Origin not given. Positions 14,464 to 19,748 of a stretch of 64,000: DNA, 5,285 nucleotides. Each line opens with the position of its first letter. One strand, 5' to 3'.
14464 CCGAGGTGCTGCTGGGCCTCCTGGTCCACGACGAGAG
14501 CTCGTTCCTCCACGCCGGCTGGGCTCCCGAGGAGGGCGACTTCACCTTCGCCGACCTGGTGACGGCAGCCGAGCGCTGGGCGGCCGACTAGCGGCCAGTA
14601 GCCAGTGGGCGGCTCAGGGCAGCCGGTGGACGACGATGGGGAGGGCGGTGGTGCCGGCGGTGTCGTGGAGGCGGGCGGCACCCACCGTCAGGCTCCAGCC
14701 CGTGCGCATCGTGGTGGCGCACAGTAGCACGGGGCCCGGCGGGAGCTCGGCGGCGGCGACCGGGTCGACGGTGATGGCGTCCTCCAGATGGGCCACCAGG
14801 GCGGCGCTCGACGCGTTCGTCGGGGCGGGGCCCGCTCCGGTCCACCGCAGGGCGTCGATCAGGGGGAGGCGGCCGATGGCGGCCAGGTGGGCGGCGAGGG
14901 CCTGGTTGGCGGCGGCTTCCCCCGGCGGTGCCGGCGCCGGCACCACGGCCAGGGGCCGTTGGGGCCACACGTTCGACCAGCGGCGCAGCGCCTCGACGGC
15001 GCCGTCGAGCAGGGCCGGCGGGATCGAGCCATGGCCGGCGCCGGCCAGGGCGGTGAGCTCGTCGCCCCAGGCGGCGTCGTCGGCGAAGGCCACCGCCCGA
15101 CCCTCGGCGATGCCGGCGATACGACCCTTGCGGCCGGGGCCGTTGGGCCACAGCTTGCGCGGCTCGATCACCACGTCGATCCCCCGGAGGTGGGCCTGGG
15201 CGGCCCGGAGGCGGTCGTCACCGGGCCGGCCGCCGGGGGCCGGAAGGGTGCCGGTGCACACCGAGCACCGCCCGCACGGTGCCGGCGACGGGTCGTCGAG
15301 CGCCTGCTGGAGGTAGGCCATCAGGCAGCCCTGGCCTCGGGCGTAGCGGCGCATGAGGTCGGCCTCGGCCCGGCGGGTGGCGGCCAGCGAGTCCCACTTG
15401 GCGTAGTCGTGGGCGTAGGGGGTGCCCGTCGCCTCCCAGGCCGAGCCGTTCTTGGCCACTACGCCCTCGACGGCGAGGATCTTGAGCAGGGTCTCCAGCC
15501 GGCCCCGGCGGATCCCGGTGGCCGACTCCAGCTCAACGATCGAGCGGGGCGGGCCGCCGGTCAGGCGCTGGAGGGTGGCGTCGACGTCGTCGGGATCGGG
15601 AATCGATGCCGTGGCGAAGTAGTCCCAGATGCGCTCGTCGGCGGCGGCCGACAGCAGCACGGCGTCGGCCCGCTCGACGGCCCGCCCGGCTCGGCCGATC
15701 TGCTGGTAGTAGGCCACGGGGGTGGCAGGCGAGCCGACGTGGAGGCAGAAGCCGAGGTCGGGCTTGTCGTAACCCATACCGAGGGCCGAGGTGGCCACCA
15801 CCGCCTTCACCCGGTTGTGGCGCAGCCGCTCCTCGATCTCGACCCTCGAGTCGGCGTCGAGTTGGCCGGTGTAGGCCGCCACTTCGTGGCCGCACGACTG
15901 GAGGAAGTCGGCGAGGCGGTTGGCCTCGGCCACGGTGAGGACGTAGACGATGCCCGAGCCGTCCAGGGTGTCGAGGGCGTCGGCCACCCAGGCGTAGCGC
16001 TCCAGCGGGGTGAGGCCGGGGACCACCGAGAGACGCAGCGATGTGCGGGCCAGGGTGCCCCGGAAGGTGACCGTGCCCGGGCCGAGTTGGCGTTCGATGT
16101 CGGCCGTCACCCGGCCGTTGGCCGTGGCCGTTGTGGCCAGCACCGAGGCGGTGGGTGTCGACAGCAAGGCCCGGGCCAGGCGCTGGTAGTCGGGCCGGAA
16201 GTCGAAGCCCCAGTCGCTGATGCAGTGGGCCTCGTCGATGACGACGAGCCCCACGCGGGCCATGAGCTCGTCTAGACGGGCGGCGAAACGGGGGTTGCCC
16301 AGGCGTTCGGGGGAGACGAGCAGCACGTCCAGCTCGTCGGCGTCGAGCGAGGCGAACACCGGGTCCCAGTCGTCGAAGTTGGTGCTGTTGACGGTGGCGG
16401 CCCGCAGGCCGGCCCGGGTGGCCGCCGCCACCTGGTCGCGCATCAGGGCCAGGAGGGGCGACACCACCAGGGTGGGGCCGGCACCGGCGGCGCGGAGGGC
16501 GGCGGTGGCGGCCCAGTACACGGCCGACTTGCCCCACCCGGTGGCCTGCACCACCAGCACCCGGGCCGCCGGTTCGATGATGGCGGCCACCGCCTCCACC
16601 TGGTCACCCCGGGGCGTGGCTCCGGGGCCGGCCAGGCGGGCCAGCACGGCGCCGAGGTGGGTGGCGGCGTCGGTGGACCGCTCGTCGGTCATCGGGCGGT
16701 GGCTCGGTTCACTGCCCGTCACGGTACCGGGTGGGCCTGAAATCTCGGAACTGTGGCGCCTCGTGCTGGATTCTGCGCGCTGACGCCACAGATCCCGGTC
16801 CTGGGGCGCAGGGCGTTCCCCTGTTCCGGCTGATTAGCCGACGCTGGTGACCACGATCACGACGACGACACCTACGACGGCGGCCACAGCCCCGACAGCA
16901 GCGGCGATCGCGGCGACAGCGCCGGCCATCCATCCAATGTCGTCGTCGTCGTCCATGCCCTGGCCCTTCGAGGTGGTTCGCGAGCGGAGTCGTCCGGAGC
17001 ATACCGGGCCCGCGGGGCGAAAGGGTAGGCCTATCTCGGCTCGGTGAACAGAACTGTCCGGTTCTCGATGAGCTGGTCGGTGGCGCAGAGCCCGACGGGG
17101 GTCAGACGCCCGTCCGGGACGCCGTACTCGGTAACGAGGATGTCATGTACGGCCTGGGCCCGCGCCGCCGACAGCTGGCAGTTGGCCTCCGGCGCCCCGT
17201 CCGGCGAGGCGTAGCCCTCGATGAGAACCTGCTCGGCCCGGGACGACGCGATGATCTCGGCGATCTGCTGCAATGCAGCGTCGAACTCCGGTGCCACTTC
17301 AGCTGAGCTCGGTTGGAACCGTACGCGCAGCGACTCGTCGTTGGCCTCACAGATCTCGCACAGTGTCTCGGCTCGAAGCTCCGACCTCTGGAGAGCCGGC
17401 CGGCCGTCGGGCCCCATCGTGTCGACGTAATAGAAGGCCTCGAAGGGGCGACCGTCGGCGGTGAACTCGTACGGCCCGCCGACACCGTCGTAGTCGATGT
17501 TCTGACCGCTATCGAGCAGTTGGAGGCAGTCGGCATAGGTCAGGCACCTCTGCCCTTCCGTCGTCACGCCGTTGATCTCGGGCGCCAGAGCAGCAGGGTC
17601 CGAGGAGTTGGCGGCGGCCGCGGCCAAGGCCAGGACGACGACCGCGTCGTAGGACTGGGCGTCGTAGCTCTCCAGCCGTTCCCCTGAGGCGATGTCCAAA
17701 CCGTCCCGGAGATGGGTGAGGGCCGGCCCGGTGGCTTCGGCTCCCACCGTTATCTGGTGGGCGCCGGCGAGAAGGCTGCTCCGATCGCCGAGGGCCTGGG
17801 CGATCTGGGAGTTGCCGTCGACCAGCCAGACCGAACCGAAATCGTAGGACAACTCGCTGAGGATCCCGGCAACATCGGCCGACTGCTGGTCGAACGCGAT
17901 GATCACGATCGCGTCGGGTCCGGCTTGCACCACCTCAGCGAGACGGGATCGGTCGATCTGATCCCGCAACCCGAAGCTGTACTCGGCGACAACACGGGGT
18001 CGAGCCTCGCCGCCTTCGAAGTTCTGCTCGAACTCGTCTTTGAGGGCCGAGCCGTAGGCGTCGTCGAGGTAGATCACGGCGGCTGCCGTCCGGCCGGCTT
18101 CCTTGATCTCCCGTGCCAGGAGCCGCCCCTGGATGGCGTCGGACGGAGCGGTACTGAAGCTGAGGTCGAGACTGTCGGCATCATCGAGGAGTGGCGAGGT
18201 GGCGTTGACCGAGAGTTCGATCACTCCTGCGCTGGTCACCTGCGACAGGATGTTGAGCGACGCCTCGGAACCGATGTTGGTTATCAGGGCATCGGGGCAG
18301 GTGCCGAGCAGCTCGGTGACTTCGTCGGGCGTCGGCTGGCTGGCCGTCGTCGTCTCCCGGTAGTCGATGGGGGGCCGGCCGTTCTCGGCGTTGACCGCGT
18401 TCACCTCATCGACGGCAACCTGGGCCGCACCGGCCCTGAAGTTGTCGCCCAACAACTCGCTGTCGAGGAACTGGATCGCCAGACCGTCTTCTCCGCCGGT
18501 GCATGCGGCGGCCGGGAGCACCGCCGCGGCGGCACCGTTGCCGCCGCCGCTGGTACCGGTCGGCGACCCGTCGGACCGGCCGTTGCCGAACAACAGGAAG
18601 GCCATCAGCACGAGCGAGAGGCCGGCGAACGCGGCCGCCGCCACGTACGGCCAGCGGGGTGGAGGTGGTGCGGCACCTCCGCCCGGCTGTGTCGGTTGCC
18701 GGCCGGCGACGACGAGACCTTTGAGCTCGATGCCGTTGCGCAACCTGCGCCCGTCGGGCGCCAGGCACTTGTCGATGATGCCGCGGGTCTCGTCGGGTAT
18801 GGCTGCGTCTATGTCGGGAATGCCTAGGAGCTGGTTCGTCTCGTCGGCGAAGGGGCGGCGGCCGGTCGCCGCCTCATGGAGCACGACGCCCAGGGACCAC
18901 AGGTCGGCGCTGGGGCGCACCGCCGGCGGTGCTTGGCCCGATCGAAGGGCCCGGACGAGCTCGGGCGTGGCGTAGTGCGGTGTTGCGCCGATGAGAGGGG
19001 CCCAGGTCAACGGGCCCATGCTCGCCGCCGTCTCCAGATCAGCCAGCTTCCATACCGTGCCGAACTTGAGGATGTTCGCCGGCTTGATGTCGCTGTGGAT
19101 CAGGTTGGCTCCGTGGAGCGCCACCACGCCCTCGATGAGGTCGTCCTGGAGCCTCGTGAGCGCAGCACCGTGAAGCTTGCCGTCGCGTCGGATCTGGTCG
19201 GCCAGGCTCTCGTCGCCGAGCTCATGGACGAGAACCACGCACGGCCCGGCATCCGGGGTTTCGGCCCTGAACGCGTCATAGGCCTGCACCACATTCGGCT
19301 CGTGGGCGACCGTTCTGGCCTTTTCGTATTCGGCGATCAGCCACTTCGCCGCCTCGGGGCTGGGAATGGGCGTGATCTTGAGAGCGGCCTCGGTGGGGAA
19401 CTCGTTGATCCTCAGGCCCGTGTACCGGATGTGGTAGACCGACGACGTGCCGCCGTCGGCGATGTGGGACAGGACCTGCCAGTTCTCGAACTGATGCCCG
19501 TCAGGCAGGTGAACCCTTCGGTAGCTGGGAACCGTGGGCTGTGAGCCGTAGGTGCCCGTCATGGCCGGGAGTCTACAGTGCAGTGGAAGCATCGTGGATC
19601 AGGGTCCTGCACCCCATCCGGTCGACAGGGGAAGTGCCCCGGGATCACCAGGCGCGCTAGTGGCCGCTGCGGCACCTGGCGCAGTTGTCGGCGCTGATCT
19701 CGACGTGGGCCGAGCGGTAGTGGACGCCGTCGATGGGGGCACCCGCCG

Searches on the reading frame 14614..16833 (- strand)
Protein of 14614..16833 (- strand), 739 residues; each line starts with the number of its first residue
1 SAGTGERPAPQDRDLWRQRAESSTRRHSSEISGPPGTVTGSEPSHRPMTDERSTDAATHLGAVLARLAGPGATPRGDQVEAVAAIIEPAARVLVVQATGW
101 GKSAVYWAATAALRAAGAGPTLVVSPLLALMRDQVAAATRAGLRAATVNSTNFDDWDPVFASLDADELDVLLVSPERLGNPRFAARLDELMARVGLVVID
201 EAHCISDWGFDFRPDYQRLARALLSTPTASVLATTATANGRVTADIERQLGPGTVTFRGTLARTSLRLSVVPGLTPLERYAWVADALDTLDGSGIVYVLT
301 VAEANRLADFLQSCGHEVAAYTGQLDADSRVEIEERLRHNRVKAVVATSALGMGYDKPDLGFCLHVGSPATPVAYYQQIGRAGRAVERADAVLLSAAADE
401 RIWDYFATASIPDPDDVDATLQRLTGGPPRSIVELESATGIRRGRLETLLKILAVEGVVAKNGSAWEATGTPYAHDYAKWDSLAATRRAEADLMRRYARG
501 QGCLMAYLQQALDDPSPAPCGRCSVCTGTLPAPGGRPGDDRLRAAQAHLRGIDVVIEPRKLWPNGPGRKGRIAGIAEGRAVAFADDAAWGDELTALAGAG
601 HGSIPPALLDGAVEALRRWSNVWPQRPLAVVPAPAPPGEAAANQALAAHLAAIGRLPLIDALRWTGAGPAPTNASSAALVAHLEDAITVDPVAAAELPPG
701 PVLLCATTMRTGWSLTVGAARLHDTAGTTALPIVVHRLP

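Call 37: search_protein_families(library=pfam, proteins=[window:14614-16833:-], max_evalue=0.00001)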
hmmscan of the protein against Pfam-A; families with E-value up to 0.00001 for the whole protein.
window:14614-16833:- (739 aa): 3 families
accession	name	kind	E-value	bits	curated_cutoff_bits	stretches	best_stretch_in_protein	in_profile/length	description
PF00270.35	DEAD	-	3.9e-21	75.9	26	1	77-243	3-164/167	DEAD/DEAH box helicase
PF00271.37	Helicase_C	-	2.9e-15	56.9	23.5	1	291-385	15-109/110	Helicase conserved C-terminal domain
PF04851.21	ResIII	-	1.4e-08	35.2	22.5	1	74-238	4-162/164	Type III restriction enzyme, res subunit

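Call 55: find_related_loci(query=window:14617-16533:-, collection=genome_contigs, flank=1000)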
Query window:14617-16533:- (639 aa) in genome_contigs; peptide patterns used: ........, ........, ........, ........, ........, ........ (x = any residue, [..] = any of these).
577 stretches matched a pattern; 541 encode a relative of the query (tblastn E <= 1e-3); the best 80 are kept; 80 distinct loci.
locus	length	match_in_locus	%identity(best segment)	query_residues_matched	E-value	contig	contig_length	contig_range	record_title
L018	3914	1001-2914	87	1-639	0e+0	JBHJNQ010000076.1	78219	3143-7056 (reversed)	MAG: Acidimicrobiales bacterium isolate al_S4C133_1 S4Ck119_780557, whole genome shotgun sequence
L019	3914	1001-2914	87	1-639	0e+0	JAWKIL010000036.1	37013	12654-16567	MAG: Acidimicrobiales bacterium isolate BC2.78 BC2.78.fa-36, whole genome shotgun sequence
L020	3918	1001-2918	93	1-639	0e+0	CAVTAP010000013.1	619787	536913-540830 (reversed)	MAG: uncultured Actinomycetota bacterium isolate MFD04651.bin.1.172 genome assembly, contig: contig_3321, whole genome s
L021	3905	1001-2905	80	1-639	0e+0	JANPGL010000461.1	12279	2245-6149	MAG: Actinomycetes bacterium isolate VAR_69_metabat_350 VAR_69_k141_2469855, whole genome shotgun sequence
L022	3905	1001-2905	77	1-639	0e+0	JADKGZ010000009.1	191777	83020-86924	MAG: Acidimicrobiaceae bacterium isolate Skiv_18-Q3-R9-52_BAT3C.106 tig00013049-10-1921790, whole genome shotgun sequenc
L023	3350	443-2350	77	1-639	0e+0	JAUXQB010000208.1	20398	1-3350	MAG: Actinomycetota bacterium isolate C12_concoct.bin.167 C12_k141_140412, whole genome shotgun sequence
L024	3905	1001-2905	78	1-639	0e+0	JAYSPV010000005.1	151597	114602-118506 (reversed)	MAG: Ilumatobacteraceae bacterium isolate GFS_11600 GFS_11600_4, whole genome shotgun sequence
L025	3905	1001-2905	78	1-639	0e+0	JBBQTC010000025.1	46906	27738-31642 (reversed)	MAG: Acidimicrobiales bacterium isolate Co_metawrap_1803 Cmw_1803_k141_9641160_length_46906_cov_10.9991, whole genome sh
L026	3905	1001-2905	78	1-639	0e+0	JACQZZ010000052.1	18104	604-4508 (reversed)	MAG: Actinomycetota bacterium isolate NC_groundwater_1580_Pr3_B-0.1um_68_13 SR-2_scaffold_141_1641109, whole genome shot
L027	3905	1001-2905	76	1-639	0e+0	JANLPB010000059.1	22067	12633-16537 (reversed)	MAG: Ilumatobacteraceae bacterium isolate OTE_38_metabat_448 OTE_38_k141_3221946, whole genome shotgun sequence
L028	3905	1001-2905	79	1-639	0e+0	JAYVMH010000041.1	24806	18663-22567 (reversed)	MAG: Actinomycetota bacterium isolate GL6_UpB_concoct_86 GL6_UpB_concoct_86_40, whole genome shotgun sequence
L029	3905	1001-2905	79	1-639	0e+0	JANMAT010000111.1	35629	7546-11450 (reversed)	MAG: Actinomycetes bacterium isolate OTE_1_metabat_490 OTE_1_k141_2836497, whole genome shotgun sequence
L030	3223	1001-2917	76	1-639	0e+0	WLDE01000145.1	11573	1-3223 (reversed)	MAG: Actinomycetota bacterium isolate UFOp-RE-15aug16-175 RE-15aug16-175-c146, whole genome shotgun sequence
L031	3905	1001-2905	76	1-639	0e+0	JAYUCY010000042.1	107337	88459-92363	MAG: Ilumatobacteraceae bacterium isolate GFS_7037 GFS_7037_41, whole genome shotgun sequence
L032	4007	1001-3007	73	1-639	0e+0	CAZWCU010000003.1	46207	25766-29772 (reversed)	MAG TPA_asm: uncultured Bifidobacterium sp. isolate SRP302447_co2_675 genome assembly, contig: NODE_2247_length_46207_co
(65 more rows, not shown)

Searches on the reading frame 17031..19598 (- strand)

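Call 37: search_protein_families(library=pfam, proteins=[window:17031-19598:-], max_evalue=0.00001)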
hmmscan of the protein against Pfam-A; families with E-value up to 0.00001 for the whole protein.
window:17031-19598:- (855 aa): 5 families
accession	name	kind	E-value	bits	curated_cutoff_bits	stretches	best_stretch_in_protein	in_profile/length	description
PF00069.31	Pkinase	-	3e-23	83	31.7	1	42-257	3-204/263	Protein kinase domain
PF01094.35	ANF_receptor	-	7.8e-18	65.1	25.4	1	389-717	3-339/353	Receptor family ligand binding region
PF00691.25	OmpA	-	1.7e-13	51.1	27.2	1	760-847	1-89/98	OmpA family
PF13458.12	Peripla_BP_6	-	4.9e-13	49.9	31.7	1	391-723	24-334/343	Periplasmic binding protein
PF07714.23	PK_Tyr_Ser-Thr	-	1.1e-08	35.2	23.1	1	43-256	4-211/258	Protein tyrosine and serine/threonine kinase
